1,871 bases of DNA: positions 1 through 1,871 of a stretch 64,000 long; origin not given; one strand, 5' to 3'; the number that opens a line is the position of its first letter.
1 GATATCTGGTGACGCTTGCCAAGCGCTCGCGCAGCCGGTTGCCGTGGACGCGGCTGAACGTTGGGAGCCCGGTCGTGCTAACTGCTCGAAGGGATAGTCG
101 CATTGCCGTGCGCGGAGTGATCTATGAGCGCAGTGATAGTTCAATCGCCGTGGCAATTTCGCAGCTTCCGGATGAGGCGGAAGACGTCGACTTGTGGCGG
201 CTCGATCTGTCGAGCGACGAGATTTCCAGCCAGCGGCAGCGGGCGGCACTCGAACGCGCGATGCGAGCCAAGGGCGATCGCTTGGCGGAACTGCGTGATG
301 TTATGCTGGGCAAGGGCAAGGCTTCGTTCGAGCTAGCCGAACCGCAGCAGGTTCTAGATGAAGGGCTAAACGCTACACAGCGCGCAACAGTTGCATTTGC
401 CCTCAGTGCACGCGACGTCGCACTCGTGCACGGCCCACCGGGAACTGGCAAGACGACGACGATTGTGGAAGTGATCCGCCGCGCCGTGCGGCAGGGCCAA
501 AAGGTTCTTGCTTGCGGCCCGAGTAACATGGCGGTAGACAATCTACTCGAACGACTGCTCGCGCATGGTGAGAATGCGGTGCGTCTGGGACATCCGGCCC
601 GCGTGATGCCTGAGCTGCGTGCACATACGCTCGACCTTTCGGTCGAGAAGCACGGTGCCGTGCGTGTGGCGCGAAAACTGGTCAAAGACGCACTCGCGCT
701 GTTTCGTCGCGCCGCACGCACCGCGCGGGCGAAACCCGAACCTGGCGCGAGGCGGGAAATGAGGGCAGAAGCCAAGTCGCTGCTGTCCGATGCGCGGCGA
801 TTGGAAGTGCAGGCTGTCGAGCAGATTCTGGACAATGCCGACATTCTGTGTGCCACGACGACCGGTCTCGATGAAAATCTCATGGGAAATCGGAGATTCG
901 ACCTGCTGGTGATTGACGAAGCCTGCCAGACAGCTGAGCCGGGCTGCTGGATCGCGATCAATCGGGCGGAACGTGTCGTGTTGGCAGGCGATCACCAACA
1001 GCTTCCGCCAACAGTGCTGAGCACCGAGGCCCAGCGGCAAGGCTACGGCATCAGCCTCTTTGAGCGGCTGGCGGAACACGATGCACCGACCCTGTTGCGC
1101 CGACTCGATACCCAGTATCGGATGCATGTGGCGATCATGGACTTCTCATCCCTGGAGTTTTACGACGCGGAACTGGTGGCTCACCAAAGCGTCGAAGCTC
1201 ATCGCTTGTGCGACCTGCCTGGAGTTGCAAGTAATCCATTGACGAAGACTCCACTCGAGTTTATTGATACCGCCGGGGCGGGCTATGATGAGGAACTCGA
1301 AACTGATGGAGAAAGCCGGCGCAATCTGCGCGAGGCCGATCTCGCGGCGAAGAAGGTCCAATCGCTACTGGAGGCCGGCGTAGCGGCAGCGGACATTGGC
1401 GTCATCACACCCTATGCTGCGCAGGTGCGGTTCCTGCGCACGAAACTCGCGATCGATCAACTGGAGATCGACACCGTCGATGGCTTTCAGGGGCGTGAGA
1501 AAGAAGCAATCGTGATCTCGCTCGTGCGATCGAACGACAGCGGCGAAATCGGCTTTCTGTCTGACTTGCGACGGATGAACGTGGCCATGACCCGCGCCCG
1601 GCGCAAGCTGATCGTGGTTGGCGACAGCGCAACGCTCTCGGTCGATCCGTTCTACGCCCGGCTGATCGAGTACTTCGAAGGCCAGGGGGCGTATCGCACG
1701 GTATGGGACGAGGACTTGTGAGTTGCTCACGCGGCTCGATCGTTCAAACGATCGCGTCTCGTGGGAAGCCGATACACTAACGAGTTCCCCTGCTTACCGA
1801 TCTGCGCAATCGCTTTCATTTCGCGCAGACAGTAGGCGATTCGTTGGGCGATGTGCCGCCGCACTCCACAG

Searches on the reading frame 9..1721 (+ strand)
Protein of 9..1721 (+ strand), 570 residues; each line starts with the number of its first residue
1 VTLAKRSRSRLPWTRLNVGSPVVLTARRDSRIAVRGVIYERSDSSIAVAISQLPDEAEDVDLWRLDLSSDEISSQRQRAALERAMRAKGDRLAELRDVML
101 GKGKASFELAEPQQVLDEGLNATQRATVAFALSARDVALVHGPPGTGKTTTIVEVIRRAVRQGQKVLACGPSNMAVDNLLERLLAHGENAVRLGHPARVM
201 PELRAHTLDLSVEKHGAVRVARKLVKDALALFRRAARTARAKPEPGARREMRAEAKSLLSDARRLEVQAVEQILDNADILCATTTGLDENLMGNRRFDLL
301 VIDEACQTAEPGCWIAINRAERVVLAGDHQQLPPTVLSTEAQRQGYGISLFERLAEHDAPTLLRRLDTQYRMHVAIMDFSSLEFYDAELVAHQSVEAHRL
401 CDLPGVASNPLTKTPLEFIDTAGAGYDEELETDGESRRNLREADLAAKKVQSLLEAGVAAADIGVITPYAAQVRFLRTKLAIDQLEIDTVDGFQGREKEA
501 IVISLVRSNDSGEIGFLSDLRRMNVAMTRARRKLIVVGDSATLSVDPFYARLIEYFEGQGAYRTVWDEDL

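Call 79: search_protein_families(library=pfam, proteins=[window:9-1721:+], max_evalue=0.0001)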
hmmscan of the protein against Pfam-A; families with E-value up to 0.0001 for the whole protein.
window:9-1721:+ (570 aa): 8 families
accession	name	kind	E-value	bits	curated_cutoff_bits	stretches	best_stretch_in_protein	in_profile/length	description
PF13086.12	AAA_11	-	6.3e-60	203.5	27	1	120-338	2-256/257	AAA domain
PF13087.12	AAA_12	-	5.1e-59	199.6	27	1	347-540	2-194/195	AAA domain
PF13604.12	AAA_30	-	9.1e-16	58.6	27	1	120-198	2-81/191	AAA domain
PF13245.12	AAA_19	-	5.7e-13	49.6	25.1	1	126-334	3-131/134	AAA domain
PF01443.25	Viral_helicase1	-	1.7e-10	41.6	21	0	291-358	51-123/228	Viral superfamily 1 RNA helicase core domain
PF00580.27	UvrD-helicase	-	1.1e-05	25.7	23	0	121-190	2-72/271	UvrD/REP helicase N-terminal domain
PF13191.12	AAA_16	-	1.2e-05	26.3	32.6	1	136-242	25-130/167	AAA ATPase domain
PF00270.35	DEAD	-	4.3e-05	23.7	26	0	122-188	2-70/167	DEAD/DEAH box helicase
